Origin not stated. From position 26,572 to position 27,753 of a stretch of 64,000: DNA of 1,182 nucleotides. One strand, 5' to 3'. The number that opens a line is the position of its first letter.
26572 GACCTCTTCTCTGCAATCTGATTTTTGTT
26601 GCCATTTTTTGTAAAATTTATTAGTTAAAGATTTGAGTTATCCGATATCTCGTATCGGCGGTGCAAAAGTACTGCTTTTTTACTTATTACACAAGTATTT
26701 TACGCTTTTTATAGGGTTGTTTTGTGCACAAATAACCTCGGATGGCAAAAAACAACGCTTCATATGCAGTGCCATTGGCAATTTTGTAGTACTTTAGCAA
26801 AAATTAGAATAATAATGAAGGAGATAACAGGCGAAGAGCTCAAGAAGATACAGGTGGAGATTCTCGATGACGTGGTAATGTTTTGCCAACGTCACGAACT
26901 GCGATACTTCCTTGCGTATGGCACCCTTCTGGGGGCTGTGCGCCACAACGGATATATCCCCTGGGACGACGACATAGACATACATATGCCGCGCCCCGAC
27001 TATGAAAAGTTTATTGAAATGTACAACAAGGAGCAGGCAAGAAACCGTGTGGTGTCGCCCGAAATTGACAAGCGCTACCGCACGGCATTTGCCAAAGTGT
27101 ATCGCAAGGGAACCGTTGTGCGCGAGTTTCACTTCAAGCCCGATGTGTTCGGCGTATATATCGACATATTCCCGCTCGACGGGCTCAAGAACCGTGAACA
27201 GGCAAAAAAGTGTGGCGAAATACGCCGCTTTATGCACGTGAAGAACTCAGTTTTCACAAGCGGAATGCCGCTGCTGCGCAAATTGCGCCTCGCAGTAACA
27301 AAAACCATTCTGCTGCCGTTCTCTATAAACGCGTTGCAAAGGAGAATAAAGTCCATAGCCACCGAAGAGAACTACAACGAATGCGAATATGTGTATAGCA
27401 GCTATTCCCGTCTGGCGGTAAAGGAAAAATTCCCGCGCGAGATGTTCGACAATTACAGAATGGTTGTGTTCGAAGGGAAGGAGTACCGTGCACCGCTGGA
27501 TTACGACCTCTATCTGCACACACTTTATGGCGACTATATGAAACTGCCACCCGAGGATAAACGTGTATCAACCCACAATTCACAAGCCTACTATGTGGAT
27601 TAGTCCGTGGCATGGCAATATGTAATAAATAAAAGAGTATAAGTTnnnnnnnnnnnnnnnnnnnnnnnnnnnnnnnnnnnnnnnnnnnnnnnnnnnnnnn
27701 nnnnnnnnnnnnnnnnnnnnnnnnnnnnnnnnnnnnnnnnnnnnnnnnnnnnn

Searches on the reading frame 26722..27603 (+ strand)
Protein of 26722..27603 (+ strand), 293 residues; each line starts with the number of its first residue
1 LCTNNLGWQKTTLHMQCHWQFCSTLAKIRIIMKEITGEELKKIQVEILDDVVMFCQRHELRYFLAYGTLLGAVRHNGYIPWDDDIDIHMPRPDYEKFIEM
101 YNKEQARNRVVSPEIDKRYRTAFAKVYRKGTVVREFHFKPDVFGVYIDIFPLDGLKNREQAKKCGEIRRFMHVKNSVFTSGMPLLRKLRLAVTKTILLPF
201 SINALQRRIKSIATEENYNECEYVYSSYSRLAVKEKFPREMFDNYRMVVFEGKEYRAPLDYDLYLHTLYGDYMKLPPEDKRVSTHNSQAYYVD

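Call 63: search_protein_families(library=pfam, proteins=[window:26722-27603:+], max_evalue=0.001)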
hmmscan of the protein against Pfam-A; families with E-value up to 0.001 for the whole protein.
window:26722-27603:+ (293 aa): 1 family
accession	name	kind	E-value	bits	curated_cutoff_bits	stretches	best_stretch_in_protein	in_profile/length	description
PF04991.19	LicD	-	4.4e-49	168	22.6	1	55-270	1-227/227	LicD family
